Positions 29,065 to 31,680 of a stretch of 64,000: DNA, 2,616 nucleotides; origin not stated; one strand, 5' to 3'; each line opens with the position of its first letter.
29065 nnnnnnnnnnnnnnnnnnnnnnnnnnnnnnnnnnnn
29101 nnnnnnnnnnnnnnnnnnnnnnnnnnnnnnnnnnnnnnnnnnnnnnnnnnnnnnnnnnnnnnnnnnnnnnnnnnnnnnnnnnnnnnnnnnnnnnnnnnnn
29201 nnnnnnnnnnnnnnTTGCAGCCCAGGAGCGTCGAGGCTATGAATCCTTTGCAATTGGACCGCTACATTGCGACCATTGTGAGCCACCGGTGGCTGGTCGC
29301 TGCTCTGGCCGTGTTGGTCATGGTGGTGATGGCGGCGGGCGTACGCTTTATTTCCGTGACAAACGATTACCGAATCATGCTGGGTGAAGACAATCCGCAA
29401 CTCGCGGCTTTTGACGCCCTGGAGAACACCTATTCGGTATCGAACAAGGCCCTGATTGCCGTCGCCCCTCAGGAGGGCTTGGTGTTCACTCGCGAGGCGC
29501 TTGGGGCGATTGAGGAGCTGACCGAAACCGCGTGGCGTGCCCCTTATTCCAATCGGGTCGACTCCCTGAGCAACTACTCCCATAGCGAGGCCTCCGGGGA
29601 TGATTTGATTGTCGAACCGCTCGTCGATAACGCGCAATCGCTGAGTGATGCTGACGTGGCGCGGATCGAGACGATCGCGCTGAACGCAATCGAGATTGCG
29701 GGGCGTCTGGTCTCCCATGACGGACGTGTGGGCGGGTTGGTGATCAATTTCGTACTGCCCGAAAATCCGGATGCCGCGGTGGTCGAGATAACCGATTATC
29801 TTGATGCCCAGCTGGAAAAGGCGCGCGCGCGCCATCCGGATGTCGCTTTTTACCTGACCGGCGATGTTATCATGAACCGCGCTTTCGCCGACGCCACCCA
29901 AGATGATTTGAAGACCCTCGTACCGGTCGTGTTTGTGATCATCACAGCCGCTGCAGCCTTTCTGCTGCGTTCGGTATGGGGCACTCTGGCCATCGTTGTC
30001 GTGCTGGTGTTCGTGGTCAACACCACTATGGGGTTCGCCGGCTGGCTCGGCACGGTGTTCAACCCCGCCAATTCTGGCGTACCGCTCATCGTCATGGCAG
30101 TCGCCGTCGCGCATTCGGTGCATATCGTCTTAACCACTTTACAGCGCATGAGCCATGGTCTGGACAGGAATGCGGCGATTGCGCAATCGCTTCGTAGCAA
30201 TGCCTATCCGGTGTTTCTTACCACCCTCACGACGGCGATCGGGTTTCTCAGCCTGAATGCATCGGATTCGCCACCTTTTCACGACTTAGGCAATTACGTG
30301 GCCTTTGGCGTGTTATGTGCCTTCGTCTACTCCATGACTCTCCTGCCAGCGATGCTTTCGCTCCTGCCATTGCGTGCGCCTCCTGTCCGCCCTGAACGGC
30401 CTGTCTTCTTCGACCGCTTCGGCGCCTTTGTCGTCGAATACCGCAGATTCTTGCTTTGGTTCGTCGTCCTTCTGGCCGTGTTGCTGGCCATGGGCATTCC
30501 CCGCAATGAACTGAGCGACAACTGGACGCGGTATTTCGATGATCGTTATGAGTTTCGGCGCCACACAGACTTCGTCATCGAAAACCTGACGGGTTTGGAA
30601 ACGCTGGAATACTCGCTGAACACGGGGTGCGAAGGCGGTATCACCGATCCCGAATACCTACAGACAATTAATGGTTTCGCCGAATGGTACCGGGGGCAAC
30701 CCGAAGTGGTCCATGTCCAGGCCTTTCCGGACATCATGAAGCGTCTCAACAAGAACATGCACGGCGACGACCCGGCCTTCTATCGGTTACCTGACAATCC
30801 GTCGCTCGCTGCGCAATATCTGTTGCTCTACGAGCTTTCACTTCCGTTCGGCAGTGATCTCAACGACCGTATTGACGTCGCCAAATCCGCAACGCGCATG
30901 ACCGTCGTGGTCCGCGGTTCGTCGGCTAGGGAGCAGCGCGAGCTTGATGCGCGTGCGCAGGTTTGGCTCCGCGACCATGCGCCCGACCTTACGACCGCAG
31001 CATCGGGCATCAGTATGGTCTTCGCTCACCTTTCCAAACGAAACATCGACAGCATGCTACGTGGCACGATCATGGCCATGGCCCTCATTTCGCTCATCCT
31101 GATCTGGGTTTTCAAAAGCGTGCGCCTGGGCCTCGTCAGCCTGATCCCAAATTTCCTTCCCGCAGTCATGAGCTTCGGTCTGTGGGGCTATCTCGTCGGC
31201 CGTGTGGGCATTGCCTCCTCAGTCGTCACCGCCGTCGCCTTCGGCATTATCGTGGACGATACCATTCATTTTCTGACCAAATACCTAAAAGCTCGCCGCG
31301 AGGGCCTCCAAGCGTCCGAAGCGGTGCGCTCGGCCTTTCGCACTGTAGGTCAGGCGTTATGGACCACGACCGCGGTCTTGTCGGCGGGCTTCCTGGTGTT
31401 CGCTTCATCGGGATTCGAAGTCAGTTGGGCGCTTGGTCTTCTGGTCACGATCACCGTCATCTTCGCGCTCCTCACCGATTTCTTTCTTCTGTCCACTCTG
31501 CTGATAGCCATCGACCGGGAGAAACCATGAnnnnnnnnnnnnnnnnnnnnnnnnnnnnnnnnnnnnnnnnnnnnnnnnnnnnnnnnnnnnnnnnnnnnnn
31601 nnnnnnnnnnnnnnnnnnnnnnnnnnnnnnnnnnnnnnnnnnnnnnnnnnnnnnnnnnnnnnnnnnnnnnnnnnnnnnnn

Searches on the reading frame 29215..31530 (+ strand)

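Call 75: search_protein_families(library=pfam, proteins=[window:29215-31530:+], max_evalue=0.001)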
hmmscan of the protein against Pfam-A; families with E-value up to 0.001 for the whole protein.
window:29215-31530:+ (771 aa): 3 families
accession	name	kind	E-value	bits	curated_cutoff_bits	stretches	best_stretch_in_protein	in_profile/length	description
PF03176.21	MMPL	-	2.1e-32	112.8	20.5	2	139-407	70-327/333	MMPL family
PF12349.14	Sterol-sensing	-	7.8e-11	42.5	22.3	1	257-383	9-135/153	Sterol-sensing domain of SREBP cleavage-activation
PF02460.24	Patched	-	8.4e-08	32.5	23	1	246-382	20-155/156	Patched SSD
